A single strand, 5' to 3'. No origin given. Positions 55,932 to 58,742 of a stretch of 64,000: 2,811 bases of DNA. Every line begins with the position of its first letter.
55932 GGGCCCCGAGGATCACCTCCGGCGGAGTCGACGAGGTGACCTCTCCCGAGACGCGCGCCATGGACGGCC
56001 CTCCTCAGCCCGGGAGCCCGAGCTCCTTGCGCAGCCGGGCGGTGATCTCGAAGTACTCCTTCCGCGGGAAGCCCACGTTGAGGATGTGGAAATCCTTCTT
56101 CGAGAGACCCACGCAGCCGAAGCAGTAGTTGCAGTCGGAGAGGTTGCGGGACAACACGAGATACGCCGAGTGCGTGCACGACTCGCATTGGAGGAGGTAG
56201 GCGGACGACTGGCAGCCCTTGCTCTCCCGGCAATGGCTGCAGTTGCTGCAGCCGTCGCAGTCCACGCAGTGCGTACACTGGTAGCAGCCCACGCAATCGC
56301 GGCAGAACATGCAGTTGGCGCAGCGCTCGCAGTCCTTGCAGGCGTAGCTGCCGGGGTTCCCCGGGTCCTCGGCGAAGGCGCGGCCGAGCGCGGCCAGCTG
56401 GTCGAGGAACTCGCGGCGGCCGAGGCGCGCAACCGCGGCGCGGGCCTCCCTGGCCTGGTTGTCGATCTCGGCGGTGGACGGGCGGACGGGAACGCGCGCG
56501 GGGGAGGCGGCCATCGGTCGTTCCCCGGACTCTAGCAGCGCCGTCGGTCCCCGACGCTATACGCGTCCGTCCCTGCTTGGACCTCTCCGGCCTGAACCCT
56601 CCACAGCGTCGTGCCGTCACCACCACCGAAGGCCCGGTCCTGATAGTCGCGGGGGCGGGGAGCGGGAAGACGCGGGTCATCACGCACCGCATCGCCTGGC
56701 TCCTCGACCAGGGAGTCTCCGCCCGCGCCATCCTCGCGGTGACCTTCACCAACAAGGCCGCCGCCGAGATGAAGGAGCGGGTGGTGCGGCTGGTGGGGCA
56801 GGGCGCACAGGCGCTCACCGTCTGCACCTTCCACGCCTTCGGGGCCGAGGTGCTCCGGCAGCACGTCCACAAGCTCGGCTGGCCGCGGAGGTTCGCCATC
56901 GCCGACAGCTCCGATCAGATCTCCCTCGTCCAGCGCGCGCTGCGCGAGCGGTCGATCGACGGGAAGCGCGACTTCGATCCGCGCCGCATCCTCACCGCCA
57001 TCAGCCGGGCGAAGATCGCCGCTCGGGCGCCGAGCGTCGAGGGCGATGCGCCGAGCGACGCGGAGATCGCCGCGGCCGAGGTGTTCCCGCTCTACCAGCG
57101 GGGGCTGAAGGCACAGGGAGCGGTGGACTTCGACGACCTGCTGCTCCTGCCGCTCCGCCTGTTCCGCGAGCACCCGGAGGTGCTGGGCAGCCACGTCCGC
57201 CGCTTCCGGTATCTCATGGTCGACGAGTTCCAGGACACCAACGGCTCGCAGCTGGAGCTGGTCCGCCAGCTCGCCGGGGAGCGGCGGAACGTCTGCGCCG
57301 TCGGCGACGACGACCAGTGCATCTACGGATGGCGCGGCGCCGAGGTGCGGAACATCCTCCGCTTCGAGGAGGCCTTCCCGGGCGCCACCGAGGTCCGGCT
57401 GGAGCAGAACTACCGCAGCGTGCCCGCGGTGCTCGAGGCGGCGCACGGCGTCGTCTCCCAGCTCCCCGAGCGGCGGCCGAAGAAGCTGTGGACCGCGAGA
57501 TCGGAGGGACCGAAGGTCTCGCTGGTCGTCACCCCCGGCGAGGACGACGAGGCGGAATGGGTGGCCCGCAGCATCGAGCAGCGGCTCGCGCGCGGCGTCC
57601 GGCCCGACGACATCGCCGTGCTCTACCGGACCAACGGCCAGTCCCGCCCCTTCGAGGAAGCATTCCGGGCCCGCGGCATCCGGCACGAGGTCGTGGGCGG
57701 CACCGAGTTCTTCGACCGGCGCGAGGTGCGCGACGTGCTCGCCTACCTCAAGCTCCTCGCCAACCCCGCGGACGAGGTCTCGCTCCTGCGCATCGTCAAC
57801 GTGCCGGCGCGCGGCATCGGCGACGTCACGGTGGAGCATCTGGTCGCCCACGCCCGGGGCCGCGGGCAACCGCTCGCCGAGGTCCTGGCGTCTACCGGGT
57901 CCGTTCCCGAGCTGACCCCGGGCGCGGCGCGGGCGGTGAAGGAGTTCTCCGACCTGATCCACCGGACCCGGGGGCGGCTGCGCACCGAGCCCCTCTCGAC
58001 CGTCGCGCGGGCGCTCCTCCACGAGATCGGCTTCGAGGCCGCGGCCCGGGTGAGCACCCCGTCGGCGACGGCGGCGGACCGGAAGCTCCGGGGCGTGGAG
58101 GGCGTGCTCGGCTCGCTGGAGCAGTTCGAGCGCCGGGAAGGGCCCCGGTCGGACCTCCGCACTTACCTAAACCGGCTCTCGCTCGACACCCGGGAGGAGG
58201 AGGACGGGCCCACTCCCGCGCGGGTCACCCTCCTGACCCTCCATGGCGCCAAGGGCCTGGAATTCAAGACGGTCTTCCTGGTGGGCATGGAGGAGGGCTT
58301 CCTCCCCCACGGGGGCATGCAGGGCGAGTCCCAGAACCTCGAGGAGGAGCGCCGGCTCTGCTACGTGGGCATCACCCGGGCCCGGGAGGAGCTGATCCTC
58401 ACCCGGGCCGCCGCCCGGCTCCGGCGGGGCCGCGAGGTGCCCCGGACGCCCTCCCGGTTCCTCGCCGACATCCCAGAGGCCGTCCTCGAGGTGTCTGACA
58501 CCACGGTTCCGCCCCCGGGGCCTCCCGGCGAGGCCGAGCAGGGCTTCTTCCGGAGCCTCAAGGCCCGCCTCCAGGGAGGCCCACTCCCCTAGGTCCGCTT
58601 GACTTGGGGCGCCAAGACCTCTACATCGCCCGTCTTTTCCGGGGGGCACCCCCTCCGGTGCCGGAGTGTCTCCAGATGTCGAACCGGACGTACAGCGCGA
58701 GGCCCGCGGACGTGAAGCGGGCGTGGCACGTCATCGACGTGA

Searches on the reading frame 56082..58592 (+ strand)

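Call 21: search_protein_families(library=pfam, proteins=[window:56082-58592:+], max_evalue=0.01)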
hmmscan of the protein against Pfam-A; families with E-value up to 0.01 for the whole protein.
window:56082-58592:+ (836 aa): 8 families
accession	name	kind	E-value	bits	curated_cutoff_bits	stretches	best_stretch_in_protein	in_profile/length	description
PF00580.27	UvrD-helicase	-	9.3e-84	281.7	23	1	171-433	1-271/271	UvrD/REP helicase N-terminal domain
PF13361.12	UvrD_C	-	2.9e-67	228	25.6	1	438-775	1-347/350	UvrD-like helicase C-terminal domain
PF13245.12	AAA_19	-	1.5e-24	87.1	25.1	1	175-416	1-132/134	AAA domain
PF13538.12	UvrD_C_2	-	1.5e-10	41.2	27.4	1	715-773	2-51/52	UvrD-like helicase C-terminal domain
PF13604.12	AAA_30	-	1.1e-06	28.9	27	1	171-234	2-66/191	AAA domain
PF01443.25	Viral_helicase1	-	0.0001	22.6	21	0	715-773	177-226/228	Viral superfamily 1 RNA helicase core domain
PF13401.12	AAA_22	-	0.0075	17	27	0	182-246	4-67/130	AAA domain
PF13086.12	AAA_11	-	0.0086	16.3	27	0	171-243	2-83/257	AAA domain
